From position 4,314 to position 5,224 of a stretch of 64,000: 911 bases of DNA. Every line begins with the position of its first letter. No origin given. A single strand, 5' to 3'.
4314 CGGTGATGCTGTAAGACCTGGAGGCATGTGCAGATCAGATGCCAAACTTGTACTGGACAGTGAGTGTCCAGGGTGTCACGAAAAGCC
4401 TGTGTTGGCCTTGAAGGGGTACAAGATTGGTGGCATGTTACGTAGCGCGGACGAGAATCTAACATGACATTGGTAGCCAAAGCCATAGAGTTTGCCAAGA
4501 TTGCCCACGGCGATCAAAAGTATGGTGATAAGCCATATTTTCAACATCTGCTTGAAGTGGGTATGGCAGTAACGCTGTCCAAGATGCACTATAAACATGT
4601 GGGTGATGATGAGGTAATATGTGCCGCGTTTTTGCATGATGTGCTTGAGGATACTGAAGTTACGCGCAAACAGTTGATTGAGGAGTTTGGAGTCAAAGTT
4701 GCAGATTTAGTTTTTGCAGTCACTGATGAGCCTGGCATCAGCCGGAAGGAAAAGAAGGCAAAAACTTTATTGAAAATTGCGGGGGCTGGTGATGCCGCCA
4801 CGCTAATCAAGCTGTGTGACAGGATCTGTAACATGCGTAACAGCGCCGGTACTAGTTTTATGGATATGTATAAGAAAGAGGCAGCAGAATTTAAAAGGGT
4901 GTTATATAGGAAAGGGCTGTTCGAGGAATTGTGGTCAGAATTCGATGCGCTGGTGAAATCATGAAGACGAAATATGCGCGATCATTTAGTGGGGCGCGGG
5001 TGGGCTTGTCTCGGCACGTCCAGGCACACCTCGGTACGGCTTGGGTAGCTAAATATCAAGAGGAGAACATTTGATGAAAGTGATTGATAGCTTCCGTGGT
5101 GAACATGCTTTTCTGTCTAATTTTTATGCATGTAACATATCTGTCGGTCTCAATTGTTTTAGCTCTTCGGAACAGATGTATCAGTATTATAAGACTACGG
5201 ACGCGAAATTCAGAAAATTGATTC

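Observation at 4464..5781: Alarmone hydrolase, a coupled micro-ORF, and a NADAR-zinc-ribbon fusion in one tight operon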

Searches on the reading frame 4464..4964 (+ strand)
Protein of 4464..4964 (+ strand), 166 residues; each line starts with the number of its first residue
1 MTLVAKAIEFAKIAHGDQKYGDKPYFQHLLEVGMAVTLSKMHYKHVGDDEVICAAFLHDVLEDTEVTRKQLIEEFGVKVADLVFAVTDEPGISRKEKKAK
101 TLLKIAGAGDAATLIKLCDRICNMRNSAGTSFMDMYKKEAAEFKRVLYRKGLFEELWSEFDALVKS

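Call 3: search_protein_families(library=pfam, proteins=[window:4464-4964:+], max_evalue=0.1)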
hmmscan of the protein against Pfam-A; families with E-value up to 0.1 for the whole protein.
window:4464-4964:+ (166 aa): 2 families
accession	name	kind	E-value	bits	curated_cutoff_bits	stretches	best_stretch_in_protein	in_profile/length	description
PF13328.12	HD_4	-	1.8e-15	57.4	27.2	1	7-130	1-130/156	HD domain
PF01966.28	HD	-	0.0005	20.8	22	1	25-91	1-90/116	HD domain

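Call 4: search_protein_families(library=phrogs, proteins=[window:4464-4964:+], max_evalue=0.01)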
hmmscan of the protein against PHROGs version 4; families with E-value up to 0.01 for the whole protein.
window:4464-4964:+ (166 aa): 4 families
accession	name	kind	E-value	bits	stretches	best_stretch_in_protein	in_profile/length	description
phrog_990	-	other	3.6e-37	129.5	1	2-149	153-297/374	metal-dependent phosphohydrolase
phrog_15275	-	unknown function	2.7e-14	54.4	1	4-142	30-166/223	-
phrog_32047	-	other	1.4e-09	38.6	1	9-87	29-106/301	phosphohydrolase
phrog_30929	-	unknown function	0.0038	17.2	1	10-81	244-310/413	-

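Call 6: search_protein_families(library=ncbifam, proteins=[window:4464-4964:+], max_evalue=0.01)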
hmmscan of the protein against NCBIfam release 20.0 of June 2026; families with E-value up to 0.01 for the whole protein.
window:4464-4964:+ (166 aa): 2 families
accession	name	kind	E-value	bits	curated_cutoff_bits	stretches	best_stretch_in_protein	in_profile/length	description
TIGR00691.1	spoT_relA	subfamily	2.8e-20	72.2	499.2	1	7-125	1-120/687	RelA/SpoT family protein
NF008303.0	PRK11092.1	equivalog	6.1e-13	47.8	947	1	5-127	24-147/702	bifunctional GTP diphosphokinase/guanosine-3',5'-bis pyrophosphate 3'-pyrophosphohydrolase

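Call 9: search_solved_structures(query=window:4464-4964:+, max_evalue=0.001, show_alignments=3)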
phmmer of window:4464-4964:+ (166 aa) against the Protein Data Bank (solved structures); distinct sequences matched with E-value up to 0.001: 22.
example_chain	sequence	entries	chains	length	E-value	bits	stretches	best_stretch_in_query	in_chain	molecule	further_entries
3nqw_A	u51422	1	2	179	8.1e-13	52.1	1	7-126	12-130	CG11900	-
7qps_A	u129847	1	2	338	1.4e-11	48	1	5-126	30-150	ACT domain protein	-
3nr1_A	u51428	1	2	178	2.1e-11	47.5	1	6-126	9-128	HD domain-containing protein 3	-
7qpr_A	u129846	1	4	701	4.2e-11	46.5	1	5-126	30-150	ACT domain protein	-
4yf1_A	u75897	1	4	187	1.5e-10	44.7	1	14-125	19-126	Lmo0812 protein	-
5vxa_A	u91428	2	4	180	2.1e-10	44.2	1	6-126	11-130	Guanosine-3',5'-bis(diphosphate) 3'-pyrophosphohydrolase MESH1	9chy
8acu_A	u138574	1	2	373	8.7e-10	42.2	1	3-127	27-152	GTP pyrophosphokinase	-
1vj7_A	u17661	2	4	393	1.2e-09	41.8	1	3-128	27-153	Bifunctional RELA/SPOT | Bifunctional (p)ppGpp synthase/hydrolase RelA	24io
6yxa_A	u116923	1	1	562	1.8e-09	41.2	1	3-127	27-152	GTP pyrophosphokinase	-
9s6k_B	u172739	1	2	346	3e-09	40.5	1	5-126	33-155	GTP pyrophosphokinase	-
7qoc_A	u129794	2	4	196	2.5e-08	37.5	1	8-126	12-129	Guanosine polyphosphate pyrophosphohydrolases/synthetases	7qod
7oiw_A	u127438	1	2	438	5.2e-08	36.5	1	5-126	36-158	GTP pyrophosphokinase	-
5xnx_A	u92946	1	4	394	7.7e-08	35.9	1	3-127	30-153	Bifunctional (p)ppGpp synthase/hydrolase RelA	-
6yvc_A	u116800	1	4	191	1e-07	35.5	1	10-150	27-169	Bifunctional (P)ppGpp synthetase/guanosine-3',5'-bis(Diphosphate) 3'-pyrophosphohydrolase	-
6z3n_AAA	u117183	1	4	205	1e-07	35.5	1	9-149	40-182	Hydrolase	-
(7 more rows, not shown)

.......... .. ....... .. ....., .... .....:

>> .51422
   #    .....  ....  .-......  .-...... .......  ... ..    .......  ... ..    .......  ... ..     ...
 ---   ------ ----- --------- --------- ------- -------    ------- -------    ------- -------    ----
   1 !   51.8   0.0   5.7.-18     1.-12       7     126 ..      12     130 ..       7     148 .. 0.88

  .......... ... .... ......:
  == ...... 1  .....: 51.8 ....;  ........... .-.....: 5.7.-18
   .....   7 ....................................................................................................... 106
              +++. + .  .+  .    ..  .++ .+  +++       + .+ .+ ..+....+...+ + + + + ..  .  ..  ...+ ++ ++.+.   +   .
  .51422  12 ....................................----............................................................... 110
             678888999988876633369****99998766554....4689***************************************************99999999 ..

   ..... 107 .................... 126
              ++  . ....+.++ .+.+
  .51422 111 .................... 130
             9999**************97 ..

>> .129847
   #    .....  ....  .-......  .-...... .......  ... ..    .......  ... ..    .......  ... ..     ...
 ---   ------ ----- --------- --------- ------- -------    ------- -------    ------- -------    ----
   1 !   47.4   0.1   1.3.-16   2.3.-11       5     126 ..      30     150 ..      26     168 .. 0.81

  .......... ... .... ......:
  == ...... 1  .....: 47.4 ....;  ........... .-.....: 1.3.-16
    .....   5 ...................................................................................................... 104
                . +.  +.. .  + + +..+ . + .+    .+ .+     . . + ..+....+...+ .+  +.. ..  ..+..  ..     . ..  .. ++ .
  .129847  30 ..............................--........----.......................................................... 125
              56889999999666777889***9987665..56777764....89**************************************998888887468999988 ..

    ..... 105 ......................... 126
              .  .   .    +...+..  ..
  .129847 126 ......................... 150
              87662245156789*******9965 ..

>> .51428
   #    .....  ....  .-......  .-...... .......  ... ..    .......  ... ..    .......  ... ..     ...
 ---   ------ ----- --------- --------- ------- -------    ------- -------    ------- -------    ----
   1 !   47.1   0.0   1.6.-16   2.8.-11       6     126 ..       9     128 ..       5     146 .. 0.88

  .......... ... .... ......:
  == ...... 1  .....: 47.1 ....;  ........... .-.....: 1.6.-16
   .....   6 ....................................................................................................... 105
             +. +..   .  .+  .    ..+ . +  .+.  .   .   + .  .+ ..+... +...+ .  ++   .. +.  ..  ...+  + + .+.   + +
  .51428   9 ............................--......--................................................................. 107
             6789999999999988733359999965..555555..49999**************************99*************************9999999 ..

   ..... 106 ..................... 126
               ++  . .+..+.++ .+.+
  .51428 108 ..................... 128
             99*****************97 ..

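Call 23: find_related_loci(query=window:4464-4964:+, collection=viral_contigs, flank=4000)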
Query window:4464-4964:+ (166 aa) in viral_contigs; peptide patterns used: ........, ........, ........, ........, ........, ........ (x = any residue, [..] = any of these).
53 stretches matched a pattern; 11 encode a relative of the query (tblastn E <= 1e-3); 11 distinct loci.
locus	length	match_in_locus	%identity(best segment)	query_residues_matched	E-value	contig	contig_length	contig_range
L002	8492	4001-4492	36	3-163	8e-24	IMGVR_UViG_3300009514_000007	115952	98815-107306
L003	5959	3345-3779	36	14-165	1e-22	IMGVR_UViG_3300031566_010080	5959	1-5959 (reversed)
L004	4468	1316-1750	36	14-165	1e-22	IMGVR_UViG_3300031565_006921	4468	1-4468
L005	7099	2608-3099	39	1-165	4e-26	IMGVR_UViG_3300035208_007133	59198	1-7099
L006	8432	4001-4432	36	15-165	4e-22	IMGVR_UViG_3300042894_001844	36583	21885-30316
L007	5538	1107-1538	36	15-165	4e-22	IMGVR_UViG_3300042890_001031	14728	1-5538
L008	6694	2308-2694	43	6-143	1e-20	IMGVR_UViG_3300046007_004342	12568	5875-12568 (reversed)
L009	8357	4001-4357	38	2-127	3e-19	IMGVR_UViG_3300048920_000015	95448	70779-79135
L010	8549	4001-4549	35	1-164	9e-24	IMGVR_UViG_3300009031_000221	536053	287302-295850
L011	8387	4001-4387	31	4-147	2e-12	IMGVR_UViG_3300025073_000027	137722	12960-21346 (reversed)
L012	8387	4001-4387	34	7-127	2e-9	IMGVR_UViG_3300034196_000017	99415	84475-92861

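Call 24: search_dna_similar(query=window:4464-4964:+, collection=phages, mode=protein, max_rows=40)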
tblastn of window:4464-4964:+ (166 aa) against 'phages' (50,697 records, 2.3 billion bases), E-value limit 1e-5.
Records with a match: 310; places in all: 311; records where one place covers at least 80% of the query: 106.
Best place of each record, by identity: <60% 310.
By first word of the organism name: Pseudomonas 100; Vibrio 46; Caulobacter 35; Erwinia 24; Bacteriophage 17; Salmonella 14; uncultured 8; Dickeya 8; Listeria 7; Nodularia 5; and 23 more.
By host as written in the record: - 61; Erwinia amylovora 24; Pseudomonas aeruginosa 24; Caulobacter vibrioides CB15 20; Pseudomonas syringae pv. actinidiae 18; Pseudomonas aeruginosa PAO1 8; Listeria monocytogenes 7; Caulobacter crescentus NA1000 6; and 85 more.
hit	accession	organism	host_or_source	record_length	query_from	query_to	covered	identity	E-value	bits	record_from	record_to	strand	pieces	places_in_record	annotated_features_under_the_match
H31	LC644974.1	Komagataeibacter phage phiKM1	Komagataeibacter maltaceti NBRC 14815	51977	1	165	99%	40.4%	1e-11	67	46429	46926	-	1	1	(p)ppGpp synthetase, RelA/SpoT family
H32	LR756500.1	uncultured phage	metagenomic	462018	3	163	97%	36.8%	1e-21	96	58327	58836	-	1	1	record has no annotation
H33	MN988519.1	Rhizobium phage RHph_I1_18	Rhizobium phaseoli I1_18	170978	2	160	96%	37.3%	1e-20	93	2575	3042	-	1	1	putative metal-dependent phosphohydrolase protein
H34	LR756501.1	uncultured phage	metagenomic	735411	8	166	96%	36.3%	3e-19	89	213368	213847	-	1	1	record has no annotation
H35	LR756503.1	uncultured phage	metagenomic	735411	8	166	96%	36.3%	3e-19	89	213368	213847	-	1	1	record has no annotation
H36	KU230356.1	Nodularia phage vB_NpeS-2AV2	Nodularia sp. AV2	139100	7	147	85%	39.9%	4e-17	83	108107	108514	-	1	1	HD domain protein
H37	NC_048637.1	Nodularia phage vB_NpeS-2AV2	Nodularia sp. AV2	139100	7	147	85%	39.9%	4e-17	83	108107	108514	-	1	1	metal-dependent phosphohydrolase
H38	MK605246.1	Nodularia phage vB_NspS-kac68v162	Nodularia spumigena kac68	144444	7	147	85%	39.9%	4e-17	83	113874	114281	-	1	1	HD domain-containing protein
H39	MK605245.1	Nodularia phage vB_NspS-kac68v161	Nodularia spumigena kac68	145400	7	147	85%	39.9%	4e-17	83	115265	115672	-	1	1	HD domain-containing protein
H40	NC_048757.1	Nodularia phage vB_NspS-kac68v161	Nodularia spumigena kac68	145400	7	147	85%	39.9%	4e-17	83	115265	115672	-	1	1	metal-dependent phosphohydrolase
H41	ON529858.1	Brevundimonas phage vB_BgoS-Bajun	Brevundimonas goettingensis LVF2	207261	9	160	92%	36.1%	1e-11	67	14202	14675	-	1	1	GTP pyrophosphokinase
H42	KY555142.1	Caulobacter phage Ccr10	Caulobacter crescentus NA1000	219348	9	161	92%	35.3%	9e-12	67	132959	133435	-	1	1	hypothetical protein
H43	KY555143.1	Caulobacter phage Ccr2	Caulobacter crescentus NA1000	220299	9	161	92%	35.3%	9e-12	67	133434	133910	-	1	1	hypothetical protein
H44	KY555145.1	Caulobacter phage Ccr29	Caulobacter crescentus NA1000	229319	9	161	92%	35.3%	9e-12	67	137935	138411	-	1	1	GTP pyrophosphokinase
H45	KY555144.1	Caulobacter phage Ccr5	Caulobacter crescentus NA1000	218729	9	161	92%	35.3%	6e-11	65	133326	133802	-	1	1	GTP pyrophosphokinase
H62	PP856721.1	Salmonella phage vB_SEnST11_KE22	Salmonella enterica subsp. enterica ...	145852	4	158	93%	33.5%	9e-6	50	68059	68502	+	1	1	metal-dependent phosphohydrolase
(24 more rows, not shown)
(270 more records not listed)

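Call 41: find_homologous_proteins(query=window:4464-4964:+, max_evalue=1e-10)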
Query window:4464-4964:+ (166 aa): 86 proteins with E <= 1e-10 among 186 candidates.
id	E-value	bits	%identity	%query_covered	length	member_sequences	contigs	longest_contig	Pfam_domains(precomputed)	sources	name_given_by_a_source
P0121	1.2e-103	362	100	100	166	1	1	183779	PF13328.13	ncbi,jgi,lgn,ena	ncbi:MAG: HD domain-containing protein [Candidatus Paceibacterota bacterium]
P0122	2.9e-40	156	53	99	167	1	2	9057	PF13328.13,PF01966.29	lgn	-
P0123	1.6e-34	137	50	93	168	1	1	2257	PF13328.13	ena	-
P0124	6.5e-34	135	52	96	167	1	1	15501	PF13328.13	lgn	-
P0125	2.2e-32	130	49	94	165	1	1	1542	-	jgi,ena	-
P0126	1.2e-31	128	45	96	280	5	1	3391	PF13328.13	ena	-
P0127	4.5e-31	126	49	93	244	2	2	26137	PF13328.13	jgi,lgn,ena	-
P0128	2.3e-30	124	46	95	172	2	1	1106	PF13328.13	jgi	jgi:(p)ppGpp synthase/HD superfamily hydrolase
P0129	2.8e-30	124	46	94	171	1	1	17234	PF13328.13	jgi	jgi:(p)ppGpp synthase/HD superfamily hydrolase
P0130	2.9e-30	123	47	95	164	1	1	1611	-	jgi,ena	-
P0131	6.1e-30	122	46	93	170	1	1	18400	PF13328.13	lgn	-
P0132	2.7e-29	120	45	99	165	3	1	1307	PF13328.13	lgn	-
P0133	2.9e-29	120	45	96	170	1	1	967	PF13328.13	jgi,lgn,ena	-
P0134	4.5e-29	120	45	96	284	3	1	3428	PF13328.13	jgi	jgi:hypothetical protein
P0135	1.0e-28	118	43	99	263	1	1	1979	PF13328.13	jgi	jgi:guanosine-3',5'-bis(diphosphate) 3'-pyrophosphohydrolase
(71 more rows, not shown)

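Call 42: find_encoding_contigs(protein=P0122, flank=4000, max_places=2)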
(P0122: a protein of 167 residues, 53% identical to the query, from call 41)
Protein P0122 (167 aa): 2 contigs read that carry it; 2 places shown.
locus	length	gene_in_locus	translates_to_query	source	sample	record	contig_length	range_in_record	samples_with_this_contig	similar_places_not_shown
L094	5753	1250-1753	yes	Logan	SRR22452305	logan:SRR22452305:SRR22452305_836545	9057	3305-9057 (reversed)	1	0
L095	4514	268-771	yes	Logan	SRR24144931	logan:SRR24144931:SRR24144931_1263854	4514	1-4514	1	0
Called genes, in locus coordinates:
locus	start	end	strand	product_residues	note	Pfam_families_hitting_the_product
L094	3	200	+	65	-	?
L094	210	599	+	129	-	-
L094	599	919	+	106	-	-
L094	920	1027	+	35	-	-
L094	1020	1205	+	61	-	-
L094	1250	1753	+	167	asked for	PF13328:HD_4, PF01966:HD (faint)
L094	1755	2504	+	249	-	PF04446:Thg1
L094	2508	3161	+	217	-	PF00149:Metallophos, PF12850:Metallophos_2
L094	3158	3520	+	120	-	-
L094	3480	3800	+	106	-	-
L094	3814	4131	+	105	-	-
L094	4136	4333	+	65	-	-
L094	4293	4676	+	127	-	-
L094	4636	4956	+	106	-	-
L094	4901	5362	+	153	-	-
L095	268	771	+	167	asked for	PF13328:HD_4, PF01966:HD (faint)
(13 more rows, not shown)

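Call 43: find_encoding_contigs(protein=P0124, flank=4000, max_places=2)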
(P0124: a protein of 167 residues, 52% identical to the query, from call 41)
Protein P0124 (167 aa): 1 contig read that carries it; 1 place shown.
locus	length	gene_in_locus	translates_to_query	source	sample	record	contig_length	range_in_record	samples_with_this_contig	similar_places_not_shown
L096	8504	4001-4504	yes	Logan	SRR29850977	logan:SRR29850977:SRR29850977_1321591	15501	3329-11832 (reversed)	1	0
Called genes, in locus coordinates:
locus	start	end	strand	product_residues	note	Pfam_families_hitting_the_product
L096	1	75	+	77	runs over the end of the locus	-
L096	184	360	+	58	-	-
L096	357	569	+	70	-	-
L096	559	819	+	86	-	PF07963:N_methyl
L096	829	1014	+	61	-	-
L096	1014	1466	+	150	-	PF11750:DUF3307 (weak)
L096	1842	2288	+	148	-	-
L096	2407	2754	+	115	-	-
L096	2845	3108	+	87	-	-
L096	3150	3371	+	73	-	-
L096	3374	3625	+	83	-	-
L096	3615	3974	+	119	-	-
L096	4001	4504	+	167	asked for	PF13328:HD_4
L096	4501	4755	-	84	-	-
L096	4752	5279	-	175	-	-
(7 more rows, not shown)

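Call 44: find_encoding_contigs(protein=P0127, flank=4000, max_places=2)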
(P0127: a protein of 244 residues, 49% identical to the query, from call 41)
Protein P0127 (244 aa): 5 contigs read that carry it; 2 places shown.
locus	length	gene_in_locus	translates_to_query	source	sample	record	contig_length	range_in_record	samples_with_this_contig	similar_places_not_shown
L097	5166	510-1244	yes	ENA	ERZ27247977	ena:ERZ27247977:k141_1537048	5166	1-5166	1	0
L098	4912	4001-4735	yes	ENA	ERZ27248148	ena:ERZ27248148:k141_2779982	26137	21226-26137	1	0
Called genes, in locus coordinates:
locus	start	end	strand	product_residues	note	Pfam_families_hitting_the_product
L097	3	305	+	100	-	?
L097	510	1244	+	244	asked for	PF13328:HD_4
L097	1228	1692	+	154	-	-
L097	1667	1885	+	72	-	-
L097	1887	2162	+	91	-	-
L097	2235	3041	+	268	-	-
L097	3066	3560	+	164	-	-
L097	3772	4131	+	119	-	-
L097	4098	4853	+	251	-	-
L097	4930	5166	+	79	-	?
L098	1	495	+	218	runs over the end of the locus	-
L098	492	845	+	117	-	-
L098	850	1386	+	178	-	PF01467:CTP_transf_like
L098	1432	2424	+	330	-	-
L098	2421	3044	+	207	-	-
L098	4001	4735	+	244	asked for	PF13328:HD_4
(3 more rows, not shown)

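Call 77: search_protein_families(library=padloc, proteins=[window:4464-4964:+], max_evalue=0.01)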
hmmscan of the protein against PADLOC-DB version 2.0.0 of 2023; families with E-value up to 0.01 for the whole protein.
window:4464-4964:+ (166 aa): 0 families

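Call 79: get_annotated_region(hit=H62, flank=1200)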
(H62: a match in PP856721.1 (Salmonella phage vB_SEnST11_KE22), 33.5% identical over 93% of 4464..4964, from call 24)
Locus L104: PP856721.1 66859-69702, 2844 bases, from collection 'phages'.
description: Salmonella phage vB_SEnST11_KE22, complete genome.
organism: Salmonella phage vB_SEnST11_KE22 (NCBI taxid 3161173)
taxonomy: Viruses; Duplodnaviria; Heunggongvirae; Uroviricota; Caudoviricetes; Vequintavirinae; Seunavirus
host: Salmonella enterica subsp. enterica serovar Enteritidis ST11; source: river; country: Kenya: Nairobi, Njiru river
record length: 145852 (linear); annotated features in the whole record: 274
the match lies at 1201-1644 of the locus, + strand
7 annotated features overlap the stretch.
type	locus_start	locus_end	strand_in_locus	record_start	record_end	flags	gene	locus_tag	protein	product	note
CDS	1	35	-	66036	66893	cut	-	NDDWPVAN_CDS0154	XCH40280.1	HNH endonuclease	RNA and nucleotide metabolism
CDS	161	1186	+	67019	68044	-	-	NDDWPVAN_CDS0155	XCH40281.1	thymidylate kinase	-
CDS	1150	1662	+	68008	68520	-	-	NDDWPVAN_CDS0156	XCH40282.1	metal-dependent phosphohydrolase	-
CDS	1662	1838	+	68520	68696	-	-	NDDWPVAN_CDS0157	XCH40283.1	hypothetical protein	-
CDS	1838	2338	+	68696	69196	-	-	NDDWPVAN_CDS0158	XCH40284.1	hypothetical protein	-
CDS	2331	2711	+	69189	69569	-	-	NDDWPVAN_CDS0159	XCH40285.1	hypothetical protein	-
CDS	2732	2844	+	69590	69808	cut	-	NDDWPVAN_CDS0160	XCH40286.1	hypothetical protein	-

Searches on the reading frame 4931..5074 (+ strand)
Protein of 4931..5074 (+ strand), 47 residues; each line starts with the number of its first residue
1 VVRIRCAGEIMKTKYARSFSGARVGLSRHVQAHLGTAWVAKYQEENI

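Call 49: search_protein_representatives(protein=window:4931-5074:+)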
Query: 47 residues. Proteins with E-value up to 0.001 (for the whole library): 2; up to 1e-10: 1; up to 1e-30: 0. The best 2 are listed.
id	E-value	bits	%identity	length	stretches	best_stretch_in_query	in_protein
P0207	4.2e-24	97.6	100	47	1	1-47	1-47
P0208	5.4e-06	41.9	37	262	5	18-44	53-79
